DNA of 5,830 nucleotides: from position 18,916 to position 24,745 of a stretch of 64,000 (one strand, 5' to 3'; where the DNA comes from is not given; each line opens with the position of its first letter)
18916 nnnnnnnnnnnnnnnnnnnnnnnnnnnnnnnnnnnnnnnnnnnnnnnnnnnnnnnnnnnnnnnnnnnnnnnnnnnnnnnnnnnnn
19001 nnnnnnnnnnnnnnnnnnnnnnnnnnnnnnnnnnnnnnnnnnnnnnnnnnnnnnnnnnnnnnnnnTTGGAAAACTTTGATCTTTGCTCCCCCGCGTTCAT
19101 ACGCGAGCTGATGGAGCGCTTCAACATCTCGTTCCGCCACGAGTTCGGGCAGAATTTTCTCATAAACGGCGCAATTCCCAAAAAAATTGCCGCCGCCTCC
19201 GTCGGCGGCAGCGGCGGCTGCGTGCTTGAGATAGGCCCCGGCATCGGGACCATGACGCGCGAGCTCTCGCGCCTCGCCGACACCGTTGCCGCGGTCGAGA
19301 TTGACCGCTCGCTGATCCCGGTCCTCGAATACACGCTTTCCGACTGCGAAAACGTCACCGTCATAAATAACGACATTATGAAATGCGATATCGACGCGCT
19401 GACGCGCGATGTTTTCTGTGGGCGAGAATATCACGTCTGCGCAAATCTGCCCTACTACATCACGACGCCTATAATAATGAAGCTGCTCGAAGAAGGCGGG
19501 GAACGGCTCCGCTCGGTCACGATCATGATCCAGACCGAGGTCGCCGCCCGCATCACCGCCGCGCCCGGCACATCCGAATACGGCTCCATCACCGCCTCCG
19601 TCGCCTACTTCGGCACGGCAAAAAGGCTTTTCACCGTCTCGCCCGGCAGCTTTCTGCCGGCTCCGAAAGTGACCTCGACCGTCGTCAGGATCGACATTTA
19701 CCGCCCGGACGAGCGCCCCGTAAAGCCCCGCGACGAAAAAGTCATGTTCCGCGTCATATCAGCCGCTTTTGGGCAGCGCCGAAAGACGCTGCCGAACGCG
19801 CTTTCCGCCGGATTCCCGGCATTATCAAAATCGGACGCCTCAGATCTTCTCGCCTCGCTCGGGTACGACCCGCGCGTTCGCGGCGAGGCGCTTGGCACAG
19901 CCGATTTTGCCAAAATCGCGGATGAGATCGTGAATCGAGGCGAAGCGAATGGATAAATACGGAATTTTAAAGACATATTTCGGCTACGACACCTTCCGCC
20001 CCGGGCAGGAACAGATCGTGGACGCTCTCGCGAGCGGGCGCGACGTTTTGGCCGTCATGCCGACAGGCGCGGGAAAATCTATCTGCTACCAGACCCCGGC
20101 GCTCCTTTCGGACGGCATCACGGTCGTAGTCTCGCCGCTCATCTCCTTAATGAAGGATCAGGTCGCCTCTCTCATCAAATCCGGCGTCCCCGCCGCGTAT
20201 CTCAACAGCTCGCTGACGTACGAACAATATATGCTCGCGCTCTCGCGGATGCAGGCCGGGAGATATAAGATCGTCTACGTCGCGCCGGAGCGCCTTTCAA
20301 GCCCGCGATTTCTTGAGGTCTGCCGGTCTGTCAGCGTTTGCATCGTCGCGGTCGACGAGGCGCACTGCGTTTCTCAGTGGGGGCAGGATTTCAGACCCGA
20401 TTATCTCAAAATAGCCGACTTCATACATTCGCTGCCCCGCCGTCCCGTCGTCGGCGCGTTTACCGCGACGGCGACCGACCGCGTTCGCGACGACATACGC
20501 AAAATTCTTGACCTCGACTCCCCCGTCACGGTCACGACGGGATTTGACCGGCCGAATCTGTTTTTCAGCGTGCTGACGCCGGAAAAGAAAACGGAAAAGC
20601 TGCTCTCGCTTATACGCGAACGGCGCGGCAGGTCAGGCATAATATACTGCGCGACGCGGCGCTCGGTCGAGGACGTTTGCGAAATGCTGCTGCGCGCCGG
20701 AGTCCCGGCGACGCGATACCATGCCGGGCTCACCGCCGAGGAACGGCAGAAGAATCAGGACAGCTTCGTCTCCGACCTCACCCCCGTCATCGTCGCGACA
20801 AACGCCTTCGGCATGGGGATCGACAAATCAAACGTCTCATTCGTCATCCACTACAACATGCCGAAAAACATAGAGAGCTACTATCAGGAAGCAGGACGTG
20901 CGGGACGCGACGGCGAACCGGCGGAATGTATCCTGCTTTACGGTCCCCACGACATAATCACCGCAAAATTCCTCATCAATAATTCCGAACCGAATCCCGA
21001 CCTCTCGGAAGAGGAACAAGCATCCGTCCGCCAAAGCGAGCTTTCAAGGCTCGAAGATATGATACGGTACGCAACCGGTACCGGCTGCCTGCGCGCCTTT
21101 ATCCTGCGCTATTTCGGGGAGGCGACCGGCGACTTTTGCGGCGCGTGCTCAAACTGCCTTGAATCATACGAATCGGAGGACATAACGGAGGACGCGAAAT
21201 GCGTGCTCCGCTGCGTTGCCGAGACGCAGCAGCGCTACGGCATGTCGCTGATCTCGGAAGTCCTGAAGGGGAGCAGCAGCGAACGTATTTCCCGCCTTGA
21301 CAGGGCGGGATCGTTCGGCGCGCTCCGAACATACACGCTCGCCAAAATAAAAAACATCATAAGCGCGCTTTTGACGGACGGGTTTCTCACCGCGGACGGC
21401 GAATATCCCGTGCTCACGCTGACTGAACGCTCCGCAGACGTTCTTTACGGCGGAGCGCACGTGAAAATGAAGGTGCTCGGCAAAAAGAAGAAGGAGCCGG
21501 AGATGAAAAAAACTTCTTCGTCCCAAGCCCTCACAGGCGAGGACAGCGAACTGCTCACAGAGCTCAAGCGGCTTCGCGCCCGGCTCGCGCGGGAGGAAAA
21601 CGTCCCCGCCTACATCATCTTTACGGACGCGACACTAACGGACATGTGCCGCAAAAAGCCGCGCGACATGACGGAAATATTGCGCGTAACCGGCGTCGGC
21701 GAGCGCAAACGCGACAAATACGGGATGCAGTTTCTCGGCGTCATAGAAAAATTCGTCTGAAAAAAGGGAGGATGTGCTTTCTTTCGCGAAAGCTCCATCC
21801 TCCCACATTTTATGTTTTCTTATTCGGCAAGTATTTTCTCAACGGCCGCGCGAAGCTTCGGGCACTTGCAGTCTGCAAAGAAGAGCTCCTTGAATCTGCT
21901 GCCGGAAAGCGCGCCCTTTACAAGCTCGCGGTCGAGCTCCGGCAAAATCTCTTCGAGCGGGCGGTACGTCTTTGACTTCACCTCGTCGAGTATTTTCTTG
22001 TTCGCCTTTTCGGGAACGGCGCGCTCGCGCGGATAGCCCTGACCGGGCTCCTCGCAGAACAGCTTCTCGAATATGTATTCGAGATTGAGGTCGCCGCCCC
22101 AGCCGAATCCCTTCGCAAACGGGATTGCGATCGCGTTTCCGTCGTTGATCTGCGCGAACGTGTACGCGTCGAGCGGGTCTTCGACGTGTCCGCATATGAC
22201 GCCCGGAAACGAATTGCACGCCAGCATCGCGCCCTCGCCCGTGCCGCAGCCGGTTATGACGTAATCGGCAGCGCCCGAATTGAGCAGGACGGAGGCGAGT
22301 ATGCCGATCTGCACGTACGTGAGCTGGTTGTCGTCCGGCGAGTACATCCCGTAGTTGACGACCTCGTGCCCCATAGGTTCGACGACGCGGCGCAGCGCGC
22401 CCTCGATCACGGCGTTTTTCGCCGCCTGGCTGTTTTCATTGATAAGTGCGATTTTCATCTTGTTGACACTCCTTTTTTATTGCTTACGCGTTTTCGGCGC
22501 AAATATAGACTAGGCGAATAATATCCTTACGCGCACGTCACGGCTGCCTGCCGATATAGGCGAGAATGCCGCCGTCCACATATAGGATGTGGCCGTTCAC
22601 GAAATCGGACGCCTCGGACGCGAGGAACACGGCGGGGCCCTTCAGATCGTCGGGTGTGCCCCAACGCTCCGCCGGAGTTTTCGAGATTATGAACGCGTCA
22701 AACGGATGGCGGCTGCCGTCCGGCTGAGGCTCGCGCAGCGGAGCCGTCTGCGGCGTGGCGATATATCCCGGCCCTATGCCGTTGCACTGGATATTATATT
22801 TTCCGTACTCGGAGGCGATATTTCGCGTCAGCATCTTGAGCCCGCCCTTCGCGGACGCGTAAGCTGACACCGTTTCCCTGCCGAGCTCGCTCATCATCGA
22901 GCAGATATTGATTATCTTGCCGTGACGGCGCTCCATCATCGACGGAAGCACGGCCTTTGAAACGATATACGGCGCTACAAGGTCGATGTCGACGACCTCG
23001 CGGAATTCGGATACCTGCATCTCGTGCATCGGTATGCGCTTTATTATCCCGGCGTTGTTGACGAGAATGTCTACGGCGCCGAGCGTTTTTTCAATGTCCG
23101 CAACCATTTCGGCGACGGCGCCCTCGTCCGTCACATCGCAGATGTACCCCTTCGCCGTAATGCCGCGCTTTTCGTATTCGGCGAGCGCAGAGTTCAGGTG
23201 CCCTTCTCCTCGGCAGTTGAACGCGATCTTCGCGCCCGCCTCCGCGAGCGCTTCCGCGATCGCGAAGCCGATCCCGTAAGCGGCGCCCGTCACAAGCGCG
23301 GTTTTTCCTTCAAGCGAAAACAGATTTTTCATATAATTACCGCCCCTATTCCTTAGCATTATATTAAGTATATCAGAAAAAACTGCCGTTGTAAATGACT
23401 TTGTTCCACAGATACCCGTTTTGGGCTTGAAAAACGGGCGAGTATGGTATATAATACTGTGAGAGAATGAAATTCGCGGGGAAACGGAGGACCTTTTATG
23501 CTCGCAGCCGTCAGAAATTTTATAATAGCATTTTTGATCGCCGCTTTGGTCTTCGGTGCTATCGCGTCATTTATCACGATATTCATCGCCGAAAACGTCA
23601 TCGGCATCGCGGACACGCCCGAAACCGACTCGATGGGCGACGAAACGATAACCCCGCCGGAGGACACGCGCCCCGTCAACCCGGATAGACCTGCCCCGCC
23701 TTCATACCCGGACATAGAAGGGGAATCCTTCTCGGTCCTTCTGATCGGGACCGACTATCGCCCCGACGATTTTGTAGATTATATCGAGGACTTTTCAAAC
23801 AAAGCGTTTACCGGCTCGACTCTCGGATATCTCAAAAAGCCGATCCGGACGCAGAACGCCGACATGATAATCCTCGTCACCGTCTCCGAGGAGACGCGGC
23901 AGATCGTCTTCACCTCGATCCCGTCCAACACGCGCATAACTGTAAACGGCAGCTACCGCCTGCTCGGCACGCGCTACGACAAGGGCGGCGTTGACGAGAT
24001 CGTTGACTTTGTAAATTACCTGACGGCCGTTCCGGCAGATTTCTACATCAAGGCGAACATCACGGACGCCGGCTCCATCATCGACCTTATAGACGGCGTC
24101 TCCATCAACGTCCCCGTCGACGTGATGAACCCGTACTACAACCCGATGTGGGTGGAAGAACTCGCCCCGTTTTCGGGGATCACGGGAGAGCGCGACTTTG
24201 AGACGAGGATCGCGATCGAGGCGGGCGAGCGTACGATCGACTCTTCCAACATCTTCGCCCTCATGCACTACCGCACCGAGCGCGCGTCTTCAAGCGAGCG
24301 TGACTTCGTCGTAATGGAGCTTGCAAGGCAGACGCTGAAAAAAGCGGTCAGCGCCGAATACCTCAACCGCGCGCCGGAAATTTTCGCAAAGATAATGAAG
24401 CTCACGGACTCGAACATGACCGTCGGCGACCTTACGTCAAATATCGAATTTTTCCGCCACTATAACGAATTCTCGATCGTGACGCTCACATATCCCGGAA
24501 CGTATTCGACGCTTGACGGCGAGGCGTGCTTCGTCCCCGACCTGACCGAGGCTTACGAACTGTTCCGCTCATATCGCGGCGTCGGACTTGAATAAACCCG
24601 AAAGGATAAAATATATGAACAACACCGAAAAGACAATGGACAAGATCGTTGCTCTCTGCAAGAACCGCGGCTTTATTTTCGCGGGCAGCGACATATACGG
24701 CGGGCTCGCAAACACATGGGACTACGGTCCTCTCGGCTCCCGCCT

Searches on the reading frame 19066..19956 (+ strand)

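Call 77: search_protein_families(library=padloc, proteins=[window:19066-19956:+], max_evalue=0.00001)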
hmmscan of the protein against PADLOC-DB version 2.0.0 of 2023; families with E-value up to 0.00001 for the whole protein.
window:19066-19956:+ (296 aa): 1 family
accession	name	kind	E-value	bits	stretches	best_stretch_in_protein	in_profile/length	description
PDLC04134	mad2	-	2.9e-15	54.1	1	19-240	262-468/492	mads_2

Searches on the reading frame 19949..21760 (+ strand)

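Call 21: search_protein_families(library=pfam, proteins=[window:19949-21760:+], max_evalue=0.00001)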
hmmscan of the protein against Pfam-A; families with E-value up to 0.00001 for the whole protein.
window:19949-21760:+ (603 aa): 5 families
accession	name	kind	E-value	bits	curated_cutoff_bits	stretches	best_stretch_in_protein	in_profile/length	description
PF00270.35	DEAD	-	1.8e-27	96.6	26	1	17-179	1-164/167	DEAD/DEAH box helicase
PF00271.37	Helicase_C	-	1.9e-27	96.2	23.5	1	214-322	2-110/110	Helicase conserved C-terminal domain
PF09382.16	RQC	-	5e-24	84.8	23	1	407-515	2-113/114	RQC domain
PF00570.28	HRDC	-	3.6e-21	75.3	23.8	1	534-599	3-68/68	HRDC domain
PF16124.10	RecQ_Zn_bind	-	3.4e-16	60.1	25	1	334-404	2-66/66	RecQ zinc-binding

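Call 77: search_protein_families(library=padloc, proteins=[window:19949-21760:+], max_evalue=0.00001)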
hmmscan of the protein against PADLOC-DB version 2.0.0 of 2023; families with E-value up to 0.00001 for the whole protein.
window:19949-21760:+ (603 aa): 28 families (the best 25 are shown)
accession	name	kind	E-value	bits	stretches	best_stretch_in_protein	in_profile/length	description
PDLC02861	DpdF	-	1.7e-198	658.8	1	5-603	18-607/611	DpdF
PDLC02864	DpdF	-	5.8e-190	631.1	1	6-600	13-608/610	DpdF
PDLC02870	DpdF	-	9.4e-138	458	2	6-343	4-342/534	DpdF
PDLC03928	PsyrT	-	5.7e-109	363.3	2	6-350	11-364/689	-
PDLC02865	DpdF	-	2.4e-91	305.1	1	6-352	750-1101/1499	DpdF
PDLC02859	DpdF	-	7.5e-66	220.7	1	5-390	90-489/545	DpdF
PDLC02863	DpdF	-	1.5e-59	200.2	2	179-349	1-172/488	DpdF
PDLC02868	DpdF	-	1.6e-49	166.5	2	10-208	333-539/1078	DpdF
PDLC02872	DpdF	-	8.7e-47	158.1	1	9-344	150-518/859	DpdF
PDLC02855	DpdF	-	9.1e-46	154.5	1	21-342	146-490/825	DpdF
PDLC01089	C3a193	-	1e-45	154.5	1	31-326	268-587/983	poss. alt. Cas3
PDLC02867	DpdF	-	1.5e-35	120.8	1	17-345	138-492/855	DpdF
PDLC02857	DpdF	-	9e-34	114.6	1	18-381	181-581/911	DpdF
PDLC02858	DpdF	-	1.4e-24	84.6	1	15-332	151-475/504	DpdF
PDLC02862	DpdF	-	4e-24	82.5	1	28-331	133-463/811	DpdF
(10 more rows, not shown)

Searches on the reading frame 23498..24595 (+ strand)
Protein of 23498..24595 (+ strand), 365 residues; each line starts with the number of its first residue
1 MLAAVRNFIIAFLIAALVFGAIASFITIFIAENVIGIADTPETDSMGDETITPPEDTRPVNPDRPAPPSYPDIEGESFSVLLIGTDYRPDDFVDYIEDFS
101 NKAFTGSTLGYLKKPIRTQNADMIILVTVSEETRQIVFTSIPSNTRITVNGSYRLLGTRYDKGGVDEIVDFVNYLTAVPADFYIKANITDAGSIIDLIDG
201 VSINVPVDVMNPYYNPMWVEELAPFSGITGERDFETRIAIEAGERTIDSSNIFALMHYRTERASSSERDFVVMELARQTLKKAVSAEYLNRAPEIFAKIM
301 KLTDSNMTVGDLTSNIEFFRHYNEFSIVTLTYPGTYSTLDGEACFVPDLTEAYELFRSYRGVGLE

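Call 22: search_protein_families(library=pfam, proteins=[window:23498-24595:+], max_evalue=0.00001)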
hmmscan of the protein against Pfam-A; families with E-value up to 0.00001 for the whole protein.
window:23498-24595:+ (365 aa): 1 family
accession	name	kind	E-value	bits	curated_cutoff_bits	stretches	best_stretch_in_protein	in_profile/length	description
PF03816.19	LytR_cpsA_psr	-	4.4e-14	53.3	24.6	1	120-284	1-145/150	LytR_cpsA_psr family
